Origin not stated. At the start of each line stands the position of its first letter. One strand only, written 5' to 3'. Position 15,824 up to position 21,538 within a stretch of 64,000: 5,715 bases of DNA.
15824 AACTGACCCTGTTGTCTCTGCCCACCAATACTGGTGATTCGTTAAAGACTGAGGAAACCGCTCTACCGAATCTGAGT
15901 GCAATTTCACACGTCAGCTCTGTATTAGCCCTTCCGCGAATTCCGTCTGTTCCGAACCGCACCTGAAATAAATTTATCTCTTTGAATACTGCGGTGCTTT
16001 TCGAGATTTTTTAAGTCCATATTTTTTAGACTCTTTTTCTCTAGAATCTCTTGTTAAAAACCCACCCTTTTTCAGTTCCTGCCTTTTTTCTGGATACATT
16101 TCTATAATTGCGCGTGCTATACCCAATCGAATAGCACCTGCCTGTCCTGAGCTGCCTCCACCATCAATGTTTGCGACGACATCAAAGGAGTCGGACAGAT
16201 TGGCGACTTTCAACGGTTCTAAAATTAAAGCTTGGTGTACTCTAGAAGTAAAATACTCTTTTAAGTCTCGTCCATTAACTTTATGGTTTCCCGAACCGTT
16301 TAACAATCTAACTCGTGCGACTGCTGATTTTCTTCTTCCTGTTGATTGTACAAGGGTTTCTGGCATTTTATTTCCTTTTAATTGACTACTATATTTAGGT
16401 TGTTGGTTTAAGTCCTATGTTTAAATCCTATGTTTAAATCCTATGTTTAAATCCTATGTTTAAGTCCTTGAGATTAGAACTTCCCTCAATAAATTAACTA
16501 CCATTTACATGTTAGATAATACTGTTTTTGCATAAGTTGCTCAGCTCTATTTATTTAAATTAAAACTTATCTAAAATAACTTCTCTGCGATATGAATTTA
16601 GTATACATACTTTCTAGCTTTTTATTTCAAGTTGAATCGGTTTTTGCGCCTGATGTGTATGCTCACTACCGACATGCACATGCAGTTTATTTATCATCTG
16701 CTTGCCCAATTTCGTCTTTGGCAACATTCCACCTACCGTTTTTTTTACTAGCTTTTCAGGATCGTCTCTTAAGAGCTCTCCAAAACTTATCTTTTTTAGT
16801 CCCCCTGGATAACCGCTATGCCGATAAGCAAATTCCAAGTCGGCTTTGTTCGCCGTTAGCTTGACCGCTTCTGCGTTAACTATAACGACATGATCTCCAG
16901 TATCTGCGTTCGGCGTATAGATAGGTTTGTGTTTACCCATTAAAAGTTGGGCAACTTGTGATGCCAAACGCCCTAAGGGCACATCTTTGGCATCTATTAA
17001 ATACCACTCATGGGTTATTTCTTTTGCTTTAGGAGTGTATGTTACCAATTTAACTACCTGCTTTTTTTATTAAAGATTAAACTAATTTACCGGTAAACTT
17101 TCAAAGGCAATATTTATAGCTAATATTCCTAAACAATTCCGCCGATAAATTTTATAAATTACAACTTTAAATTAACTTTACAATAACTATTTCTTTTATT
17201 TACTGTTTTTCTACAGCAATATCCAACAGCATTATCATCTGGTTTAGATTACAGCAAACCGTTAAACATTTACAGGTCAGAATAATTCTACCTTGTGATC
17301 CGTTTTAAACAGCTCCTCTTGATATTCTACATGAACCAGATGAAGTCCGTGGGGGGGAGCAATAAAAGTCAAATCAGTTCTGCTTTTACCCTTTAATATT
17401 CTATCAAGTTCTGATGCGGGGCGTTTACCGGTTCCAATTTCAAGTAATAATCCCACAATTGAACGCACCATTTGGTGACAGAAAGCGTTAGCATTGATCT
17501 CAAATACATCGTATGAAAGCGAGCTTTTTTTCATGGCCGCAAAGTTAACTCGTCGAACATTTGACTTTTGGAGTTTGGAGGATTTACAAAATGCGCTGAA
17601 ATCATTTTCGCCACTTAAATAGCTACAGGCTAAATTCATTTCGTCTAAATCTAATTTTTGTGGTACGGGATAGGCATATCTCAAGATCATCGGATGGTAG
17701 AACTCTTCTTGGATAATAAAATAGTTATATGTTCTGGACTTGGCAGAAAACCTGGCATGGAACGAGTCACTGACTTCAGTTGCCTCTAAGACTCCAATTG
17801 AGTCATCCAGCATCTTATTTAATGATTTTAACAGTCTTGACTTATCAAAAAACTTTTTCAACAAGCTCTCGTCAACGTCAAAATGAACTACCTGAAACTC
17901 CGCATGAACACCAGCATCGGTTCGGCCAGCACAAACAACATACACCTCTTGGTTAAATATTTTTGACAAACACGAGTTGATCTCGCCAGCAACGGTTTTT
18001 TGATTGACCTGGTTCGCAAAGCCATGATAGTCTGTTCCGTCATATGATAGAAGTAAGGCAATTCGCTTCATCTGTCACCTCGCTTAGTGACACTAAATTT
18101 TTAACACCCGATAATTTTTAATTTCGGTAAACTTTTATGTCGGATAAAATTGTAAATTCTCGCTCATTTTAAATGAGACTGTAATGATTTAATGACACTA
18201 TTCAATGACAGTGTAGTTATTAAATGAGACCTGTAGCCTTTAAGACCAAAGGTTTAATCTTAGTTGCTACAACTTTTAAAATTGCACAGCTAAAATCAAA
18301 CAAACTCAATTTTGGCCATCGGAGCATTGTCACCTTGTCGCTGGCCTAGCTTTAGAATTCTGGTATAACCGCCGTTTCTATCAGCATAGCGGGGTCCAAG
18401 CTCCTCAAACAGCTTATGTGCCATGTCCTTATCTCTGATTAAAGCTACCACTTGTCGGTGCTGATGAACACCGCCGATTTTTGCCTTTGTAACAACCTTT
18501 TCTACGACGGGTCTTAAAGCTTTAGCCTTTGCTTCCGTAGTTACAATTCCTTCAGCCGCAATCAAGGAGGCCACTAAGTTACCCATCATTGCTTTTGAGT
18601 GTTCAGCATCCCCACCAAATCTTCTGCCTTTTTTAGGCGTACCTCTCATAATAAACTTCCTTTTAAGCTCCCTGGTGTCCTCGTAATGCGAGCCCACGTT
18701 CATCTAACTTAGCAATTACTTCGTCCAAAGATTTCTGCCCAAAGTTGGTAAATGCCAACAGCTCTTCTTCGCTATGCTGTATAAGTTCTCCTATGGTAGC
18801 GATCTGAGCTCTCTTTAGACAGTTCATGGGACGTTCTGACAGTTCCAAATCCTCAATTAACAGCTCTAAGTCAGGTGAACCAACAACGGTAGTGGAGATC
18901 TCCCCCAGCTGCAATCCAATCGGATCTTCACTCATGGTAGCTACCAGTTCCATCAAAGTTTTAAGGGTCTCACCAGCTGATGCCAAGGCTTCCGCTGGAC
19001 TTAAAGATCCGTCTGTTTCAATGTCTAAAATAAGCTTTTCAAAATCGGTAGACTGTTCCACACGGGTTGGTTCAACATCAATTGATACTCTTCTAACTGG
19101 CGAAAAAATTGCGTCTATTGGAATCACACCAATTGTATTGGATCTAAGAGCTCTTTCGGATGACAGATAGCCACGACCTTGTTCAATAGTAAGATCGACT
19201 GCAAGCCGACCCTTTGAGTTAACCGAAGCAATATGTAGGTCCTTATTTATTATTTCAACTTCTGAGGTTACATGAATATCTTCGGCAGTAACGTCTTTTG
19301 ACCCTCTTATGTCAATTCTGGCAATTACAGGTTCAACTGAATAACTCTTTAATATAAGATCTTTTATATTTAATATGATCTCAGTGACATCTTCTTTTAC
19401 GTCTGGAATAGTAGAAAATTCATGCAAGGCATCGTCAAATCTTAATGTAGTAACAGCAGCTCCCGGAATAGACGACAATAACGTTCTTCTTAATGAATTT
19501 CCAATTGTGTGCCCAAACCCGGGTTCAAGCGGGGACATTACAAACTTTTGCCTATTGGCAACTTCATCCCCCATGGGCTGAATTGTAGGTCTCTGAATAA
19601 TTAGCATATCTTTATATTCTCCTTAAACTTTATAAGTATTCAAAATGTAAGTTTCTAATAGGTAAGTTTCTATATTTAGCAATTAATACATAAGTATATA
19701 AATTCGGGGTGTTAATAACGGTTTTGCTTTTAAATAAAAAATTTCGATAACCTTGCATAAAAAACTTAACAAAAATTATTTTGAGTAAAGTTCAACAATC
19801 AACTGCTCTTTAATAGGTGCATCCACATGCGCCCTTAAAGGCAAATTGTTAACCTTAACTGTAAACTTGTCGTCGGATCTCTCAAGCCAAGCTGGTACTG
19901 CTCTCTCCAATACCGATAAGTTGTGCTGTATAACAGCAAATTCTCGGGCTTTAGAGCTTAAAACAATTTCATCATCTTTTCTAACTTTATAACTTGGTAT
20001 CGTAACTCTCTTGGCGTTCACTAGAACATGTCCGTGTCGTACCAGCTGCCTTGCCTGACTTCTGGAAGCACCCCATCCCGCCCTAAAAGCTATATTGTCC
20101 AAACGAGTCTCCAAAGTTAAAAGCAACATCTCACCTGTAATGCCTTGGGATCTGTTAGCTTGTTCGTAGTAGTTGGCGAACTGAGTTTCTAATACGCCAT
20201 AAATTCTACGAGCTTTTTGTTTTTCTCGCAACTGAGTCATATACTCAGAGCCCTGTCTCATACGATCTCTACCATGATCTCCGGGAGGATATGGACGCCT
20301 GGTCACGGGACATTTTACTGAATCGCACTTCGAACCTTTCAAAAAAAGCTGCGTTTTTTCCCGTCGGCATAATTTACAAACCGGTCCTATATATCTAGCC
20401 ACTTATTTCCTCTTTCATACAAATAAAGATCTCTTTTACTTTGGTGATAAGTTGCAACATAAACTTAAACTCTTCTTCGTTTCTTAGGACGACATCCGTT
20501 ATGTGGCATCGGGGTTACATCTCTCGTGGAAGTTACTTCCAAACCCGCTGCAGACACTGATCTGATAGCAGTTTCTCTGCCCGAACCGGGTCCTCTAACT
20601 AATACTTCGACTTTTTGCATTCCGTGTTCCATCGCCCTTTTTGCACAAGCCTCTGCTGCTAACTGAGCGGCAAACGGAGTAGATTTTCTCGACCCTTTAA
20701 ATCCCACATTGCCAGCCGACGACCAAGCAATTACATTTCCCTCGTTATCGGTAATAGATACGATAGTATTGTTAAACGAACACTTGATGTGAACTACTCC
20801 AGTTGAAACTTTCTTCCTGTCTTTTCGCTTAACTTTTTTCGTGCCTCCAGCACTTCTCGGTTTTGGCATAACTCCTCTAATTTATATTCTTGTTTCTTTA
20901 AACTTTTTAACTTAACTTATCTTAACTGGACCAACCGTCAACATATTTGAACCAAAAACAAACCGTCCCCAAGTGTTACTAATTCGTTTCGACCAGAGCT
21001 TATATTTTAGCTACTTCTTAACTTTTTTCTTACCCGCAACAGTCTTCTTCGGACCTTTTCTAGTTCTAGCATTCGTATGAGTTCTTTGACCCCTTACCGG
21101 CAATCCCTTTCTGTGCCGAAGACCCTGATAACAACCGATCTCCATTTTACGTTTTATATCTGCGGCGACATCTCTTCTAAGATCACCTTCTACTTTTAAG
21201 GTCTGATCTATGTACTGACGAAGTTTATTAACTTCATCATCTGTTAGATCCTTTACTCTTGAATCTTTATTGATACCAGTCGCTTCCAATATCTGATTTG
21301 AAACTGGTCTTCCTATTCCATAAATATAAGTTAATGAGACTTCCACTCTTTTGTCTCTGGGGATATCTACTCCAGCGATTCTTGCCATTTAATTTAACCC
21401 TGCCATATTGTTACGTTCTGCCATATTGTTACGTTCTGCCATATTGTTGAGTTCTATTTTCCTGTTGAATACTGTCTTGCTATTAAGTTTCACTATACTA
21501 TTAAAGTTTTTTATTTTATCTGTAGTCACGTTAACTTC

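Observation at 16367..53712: Nearly every spacer in the conserved ribosomal-protein/rpoBC/nusG block is enlarged and carries an AT-rich tandem repeat with a modal 15-bp unit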

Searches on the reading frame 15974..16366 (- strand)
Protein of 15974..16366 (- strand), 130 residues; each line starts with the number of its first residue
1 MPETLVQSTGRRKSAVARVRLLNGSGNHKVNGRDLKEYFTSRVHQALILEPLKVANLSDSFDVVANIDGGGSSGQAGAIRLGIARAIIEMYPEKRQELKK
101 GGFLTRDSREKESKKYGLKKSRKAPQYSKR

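Call 10: search_protein_families(library=ncbifam, proteins=[window:15974-16366:-], max_evalue=0.00001)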
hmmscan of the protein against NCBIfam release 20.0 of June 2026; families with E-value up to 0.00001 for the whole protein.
window:15974-16366:- (130 aa): 3 families
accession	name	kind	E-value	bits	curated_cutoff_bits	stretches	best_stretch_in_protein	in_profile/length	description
NF001099.0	PRK00132.1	equivalog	6.7e-53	178.4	112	1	5-130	5-130/130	30S ribosomal protein S9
NF001749.0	PRK00474.1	equivalog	1.2e-21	77.4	147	1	4-130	3-134/134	30S ribosomal protein S9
TIGR03627.1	uS9_arch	equivalog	1.3e-20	74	162.75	1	6-130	2-130/130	30S ribosomal protein S9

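Call 55: find_related_loci(query=window:15974-16366:-, collection=metagenome_contigs, flank=5000)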
Query window:15974-16366:- (130 aa) in metagenome_contigs; peptide patterns used: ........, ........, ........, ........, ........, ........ (x = any residue, [..] = any of these).
600 stretches matched a pattern (row limit reached: there are more); 497 encode a relative of the query (tblastn E <= 1e-3); the best 80 are kept; 80 distinct loci.
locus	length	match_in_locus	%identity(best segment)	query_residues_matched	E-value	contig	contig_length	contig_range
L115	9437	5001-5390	66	1-130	7e-55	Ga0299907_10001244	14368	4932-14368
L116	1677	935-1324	66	1-130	2e-55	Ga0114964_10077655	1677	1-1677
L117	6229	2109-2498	67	1-130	4e-54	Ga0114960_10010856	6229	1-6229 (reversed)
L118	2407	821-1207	66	2-130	2e-54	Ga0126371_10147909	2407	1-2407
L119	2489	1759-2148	63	1-130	2e-54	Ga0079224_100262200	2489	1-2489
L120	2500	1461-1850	64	1-130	8e-54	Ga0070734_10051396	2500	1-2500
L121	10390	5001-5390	64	1-130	8e-54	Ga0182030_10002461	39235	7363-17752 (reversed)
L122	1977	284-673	62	1-130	2e-54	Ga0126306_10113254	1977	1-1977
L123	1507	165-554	64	1-130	5e-55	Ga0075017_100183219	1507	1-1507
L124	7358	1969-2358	66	1-130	2e-53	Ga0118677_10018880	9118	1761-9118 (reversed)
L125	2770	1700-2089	65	1-130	1e-53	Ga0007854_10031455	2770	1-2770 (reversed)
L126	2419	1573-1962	64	1-130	8e-54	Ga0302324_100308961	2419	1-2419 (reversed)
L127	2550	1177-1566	65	1-130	9e-54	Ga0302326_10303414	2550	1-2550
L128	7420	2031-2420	64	1-130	4e-53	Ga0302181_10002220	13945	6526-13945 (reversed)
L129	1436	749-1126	65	5-130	4e-55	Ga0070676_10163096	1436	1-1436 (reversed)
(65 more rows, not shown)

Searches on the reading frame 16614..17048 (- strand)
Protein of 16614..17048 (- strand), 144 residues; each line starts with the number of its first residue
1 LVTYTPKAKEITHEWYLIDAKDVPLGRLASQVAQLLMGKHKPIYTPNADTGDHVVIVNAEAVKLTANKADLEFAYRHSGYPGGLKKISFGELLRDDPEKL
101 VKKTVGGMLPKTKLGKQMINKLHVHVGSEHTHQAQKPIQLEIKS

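Call 10: search_protein_families(library=ncbifam, proteins=[window:16614-17048:-], max_evalue=0.00001)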
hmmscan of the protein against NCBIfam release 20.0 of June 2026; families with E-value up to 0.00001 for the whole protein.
window:16614-17048:- (144 aa): 3 families
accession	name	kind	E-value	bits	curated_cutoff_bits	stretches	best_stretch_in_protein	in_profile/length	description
TIGR01066.1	rplM_bact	equivalog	2.5e-54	182.9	93.05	1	5-141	3-140/141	50S ribosomal protein L13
NF005004.0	PRK06394.1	equivalog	3.9e-15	56.1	146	1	15-141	6-122/149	50S ribosomal protein L13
TIGR01077.1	L13_A_E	equivalog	8.6e-14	52.1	98.9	1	17-138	2-112/141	50S ribosomal protein L13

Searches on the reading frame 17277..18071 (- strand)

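Call 10: search_protein_families(library=ncbifam, proteins=[window:17277-18071:-], max_evalue=0.00001)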
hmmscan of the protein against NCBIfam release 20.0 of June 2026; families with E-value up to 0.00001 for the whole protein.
window:17277-18071:- (264 aa): 2 families
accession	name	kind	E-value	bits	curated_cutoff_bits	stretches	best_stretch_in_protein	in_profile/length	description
TIGR00071.1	hisT_truA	equivalog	2.3e-55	187.8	142.85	1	3-244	2-227/228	tRNA pseudouridine(38-40) synthase TruA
NF000622.1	PRK00021.3-3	equivalog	2.9e-34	118.8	308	1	7-260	4-237/265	tRNA pseudouridine(38-40) synthase TruA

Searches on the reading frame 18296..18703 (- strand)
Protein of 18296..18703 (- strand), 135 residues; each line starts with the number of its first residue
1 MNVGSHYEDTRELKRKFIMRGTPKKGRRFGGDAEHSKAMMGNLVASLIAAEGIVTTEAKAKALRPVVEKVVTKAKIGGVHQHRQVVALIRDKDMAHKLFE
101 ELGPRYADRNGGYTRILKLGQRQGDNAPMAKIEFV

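Call 10: search_protein_families(library=ncbifam, proteins=[window:18296-18703:-], max_evalue=0.00001)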
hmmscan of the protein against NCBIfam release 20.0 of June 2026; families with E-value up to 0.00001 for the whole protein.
window:18296-18703:- (135 aa): 2 families
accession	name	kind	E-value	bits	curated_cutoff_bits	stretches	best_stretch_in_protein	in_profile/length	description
NF051448.1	50S_L17_sunset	exception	9.9e-48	162.8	280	1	22-135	3-116/229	50S ribosomal protein L17, sunset domain variant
TIGR00059.1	L17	equivalog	7.3e-38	129.4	70.05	1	27-135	3-111/112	50S ribosomal protein L17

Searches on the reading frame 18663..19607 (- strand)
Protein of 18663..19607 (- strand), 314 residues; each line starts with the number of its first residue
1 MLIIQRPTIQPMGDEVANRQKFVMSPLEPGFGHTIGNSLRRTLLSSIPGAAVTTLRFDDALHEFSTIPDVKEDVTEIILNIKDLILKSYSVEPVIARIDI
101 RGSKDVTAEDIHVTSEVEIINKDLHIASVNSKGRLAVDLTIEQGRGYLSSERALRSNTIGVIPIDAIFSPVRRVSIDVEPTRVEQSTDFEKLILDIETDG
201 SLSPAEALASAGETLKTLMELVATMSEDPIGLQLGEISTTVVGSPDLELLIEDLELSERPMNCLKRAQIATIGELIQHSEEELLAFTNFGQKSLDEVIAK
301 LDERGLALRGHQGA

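Call 10: search_protein_families(library=ncbifam, proteins=[window:18663-19607:-], max_evalue=0.00001)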
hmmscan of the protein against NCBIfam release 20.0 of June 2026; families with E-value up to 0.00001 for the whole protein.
window:18663-19607:- (314 aa): 9 families
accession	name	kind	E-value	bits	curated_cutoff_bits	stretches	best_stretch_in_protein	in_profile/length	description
NF003514.0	PRK05182.1-4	equivalog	8.7e-113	376.4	434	1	1-310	1-310/338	DNA-directed RNA polymerase subunit alpha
NF003519.0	PRK05182.2-5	equivalog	6.4e-103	344.1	277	1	16-310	18-316/320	DNA-directed RNA polymerase subunit alpha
TIGR02027.1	rpoA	equivalog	2.8e-101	338.6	227.8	1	20-309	2-296/298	DNA-directed RNA polymerase subunit alpha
NF003515.0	PRK05182.2-1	equivalog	4.8e-98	328.3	406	1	1-310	1-312/314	DNA-directed RNA polymerase subunit alpha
NF003513.0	PRK05182.1-2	equivalog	2.2e-94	316.2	302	1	16-308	23-315/338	DNA-directed RNA polymerase subunit alpha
NF003516.0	PRK05182.2-2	equivalog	5e-93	311.7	353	1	5-306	7-305/315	DNA-directed RNA polymerase subunit alpha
NF003517.0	PRK05182.2-3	equivalog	1.5e-82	277.3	356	1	14-308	18-318/344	DNA-directed RNA polymerase subunit alpha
NF003518.0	PRK05182.2-4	equivalog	2.7e-75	253.5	523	1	3-310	3-310/312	DNA-directed RNA polymerase subunit alpha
NF001988.0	PRK00783.1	equivalog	7.2e-07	29.1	153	0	181-220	216-255/266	DNA-directed RNA polymerase subunit D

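Call 24: find_encoding_contigs(protein=window:18663-19607:-, flank=10000, max_places=10)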
Protein window:18663-19607:- (314 aa): 23 contigs read that carry it; 10 places shown.
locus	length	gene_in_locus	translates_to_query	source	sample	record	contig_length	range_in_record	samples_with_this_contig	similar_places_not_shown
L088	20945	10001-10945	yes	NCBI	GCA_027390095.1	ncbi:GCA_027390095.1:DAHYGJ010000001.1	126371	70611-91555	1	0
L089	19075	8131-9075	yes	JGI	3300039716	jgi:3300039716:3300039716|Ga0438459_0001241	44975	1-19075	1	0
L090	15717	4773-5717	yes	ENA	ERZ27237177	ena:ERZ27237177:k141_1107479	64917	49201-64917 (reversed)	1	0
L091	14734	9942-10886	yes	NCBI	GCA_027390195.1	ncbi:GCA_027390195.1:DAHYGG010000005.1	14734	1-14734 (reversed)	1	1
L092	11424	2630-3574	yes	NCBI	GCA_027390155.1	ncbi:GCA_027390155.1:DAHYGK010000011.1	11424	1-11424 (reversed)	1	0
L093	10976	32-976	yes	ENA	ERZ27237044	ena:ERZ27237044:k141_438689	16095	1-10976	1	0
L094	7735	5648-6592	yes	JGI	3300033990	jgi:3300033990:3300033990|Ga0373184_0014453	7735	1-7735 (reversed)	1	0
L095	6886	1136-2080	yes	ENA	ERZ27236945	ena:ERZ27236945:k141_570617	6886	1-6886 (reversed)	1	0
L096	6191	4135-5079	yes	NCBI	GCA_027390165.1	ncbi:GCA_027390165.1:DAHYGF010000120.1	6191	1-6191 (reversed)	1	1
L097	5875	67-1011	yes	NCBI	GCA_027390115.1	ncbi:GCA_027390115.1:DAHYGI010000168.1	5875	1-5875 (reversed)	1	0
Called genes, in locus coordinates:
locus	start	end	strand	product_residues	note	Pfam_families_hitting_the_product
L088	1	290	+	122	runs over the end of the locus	PF00238:Ribosomal_L14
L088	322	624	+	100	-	PF00467:KOW, PF17136:ribosomal_L24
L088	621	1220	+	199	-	PF00281:Ribosomal_L5, PF00673:Ribosomal_L5_C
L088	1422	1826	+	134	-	PF00410:Ribosomal_S8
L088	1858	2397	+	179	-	PF00347:Ribosomal_L6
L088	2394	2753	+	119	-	PF00861:Ribosomal_L18p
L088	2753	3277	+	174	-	PF00333:Ribosomal_S5, PF03719:Ribosomal_S5_C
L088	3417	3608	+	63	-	PF00327:Ribosomal_L30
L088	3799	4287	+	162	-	PF00828:Ribosomal_L27A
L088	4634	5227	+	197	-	-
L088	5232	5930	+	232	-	PF00344:SecY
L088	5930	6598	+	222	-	PF00406:ADK, PF13207:AAA_17, PF05191:ADK_lid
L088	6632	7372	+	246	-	PF00557:Peptidase_M24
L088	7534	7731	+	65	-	PF01176:eIF-1a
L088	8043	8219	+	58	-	-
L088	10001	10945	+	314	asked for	PF01193:RNA_pol_L, PF01000:RNA_pol_A_bac, PF03118:RNA_pol_A_CTD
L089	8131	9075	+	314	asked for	PF01193:RNA_pol_L, PF01000:RNA_pol_A_bac, PF03118:RNA_pol_A_CTD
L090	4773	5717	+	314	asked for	PF01193:RNA_pol_L, PF01000:RNA_pol_A_bac, PF03118:RNA_pol_A_CTD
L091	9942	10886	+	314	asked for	PF01193:RNA_pol_L, PF01000:RNA_pol_A_bac, PF03118:RNA_pol_A_CTD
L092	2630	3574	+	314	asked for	PF01193:RNA_pol_L, PF01000:RNA_pol_A_bac, PF03118:RNA_pol_A_CTD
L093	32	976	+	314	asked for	PF01193:RNA_pol_L, PF01000:RNA_pol_A_bac, PF03118:RNA_pol_A_CTD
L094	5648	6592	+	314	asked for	PF01193:RNA_pol_L, PF01000:RNA_pol_A_bac, PF03118:RNA_pol_A_CTD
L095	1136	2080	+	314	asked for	PF01193:RNA_pol_L, PF01000:RNA_pol_A_bac, PF03118:RNA_pol_A_CTD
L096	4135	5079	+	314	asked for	PF01193:RNA_pol_L, PF01000:RNA_pol_A_bac, PF03118:RNA_pol_A_CTD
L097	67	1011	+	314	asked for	PF01193:RNA_pol_L, PF01000:RNA_pol_A_bac, PF03118:RNA_pol_A_CTD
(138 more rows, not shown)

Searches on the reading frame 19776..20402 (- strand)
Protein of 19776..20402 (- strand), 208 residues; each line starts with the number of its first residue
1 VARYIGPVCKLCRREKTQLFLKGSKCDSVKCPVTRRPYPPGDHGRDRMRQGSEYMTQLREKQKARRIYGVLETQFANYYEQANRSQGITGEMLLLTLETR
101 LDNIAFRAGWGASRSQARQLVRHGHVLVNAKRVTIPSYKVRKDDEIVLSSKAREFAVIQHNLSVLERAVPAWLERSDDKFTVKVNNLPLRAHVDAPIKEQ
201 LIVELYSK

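Call 10: search_protein_families(library=ncbifam, proteins=[window:19776-20402:-], max_evalue=0.00001)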
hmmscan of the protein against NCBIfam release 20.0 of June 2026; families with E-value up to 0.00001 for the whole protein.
window:19776-20402:- (208 aa): 5 families
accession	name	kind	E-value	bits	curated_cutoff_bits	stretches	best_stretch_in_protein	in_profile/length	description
NF003717.0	PRK05327.1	equivalog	5.4e-74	248.4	116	1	1-208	1-202/202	30S ribosomal protein S4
TIGR01017.1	rpsD_bact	equivalog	1.4e-64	217.5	177.2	1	3-208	1-200/200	30S ribosomal protein S4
NF003139.0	PRK04051.1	equivalog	4.3e-14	52.8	138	1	96-148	100-152/179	30S ribosomal protein S4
TIGR01018.1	uS4_arch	equivalog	5.5e-11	42.7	82.25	1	97-146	102-151/162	30S ribosomal protein S4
TIGR00478.1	tly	subfamily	3.2e-08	33.2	185.8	1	100-153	1-54/228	TlyA family rRNA (cytidine-2'-O)-methyltransferase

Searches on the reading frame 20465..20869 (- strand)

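Call 10: search_protein_families(library=ncbifam, proteins=[window:20465-20869:-], max_evalue=0.00001)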
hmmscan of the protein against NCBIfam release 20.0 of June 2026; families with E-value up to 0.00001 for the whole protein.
window:20465-20869:- (134 aa): 4 families
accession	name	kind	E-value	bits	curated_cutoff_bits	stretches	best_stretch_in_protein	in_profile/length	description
NF003698.1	PRK05309.1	equivalog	5.8e-61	204.2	111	1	14-133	1-120/120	30S ribosomal protein S11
TIGR03632.1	uS11_bact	equivalog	2e-57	192.7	154.5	1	15-131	1-117/117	30S ribosomal protein S11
NF007176.0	PRK09607.1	equivalog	1.1e-27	96.9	182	1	18-133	4-128/132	30S ribosomal protein S11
TIGR03628.1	arch_S11P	equivalog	9.2e-25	87.4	182.35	1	23-129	2-117/117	30S ribosomal protein S11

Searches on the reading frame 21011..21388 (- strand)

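Call 10: search_protein_families(library=ncbifam, proteins=[window:21011-21388:-], max_evalue=0.00001)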
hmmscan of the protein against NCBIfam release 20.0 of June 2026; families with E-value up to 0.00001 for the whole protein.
window:21011-21388:- (125 aa): 3 families
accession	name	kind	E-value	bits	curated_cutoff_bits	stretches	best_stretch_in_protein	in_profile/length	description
TIGR03631.1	uS13_bact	equivalog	1.2e-54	183.5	130.45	1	3-115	1-113/113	30S ribosomal protein S13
NF003140.0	PRK04053.1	equivalog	2.6e-23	82.8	159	2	66-111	98-143/157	30S ribosomal protein S13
TIGR03629.1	uS13_arch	equivalog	4.9e-22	78.7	175.55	2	66-110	91-135/144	30S ribosomal protein S13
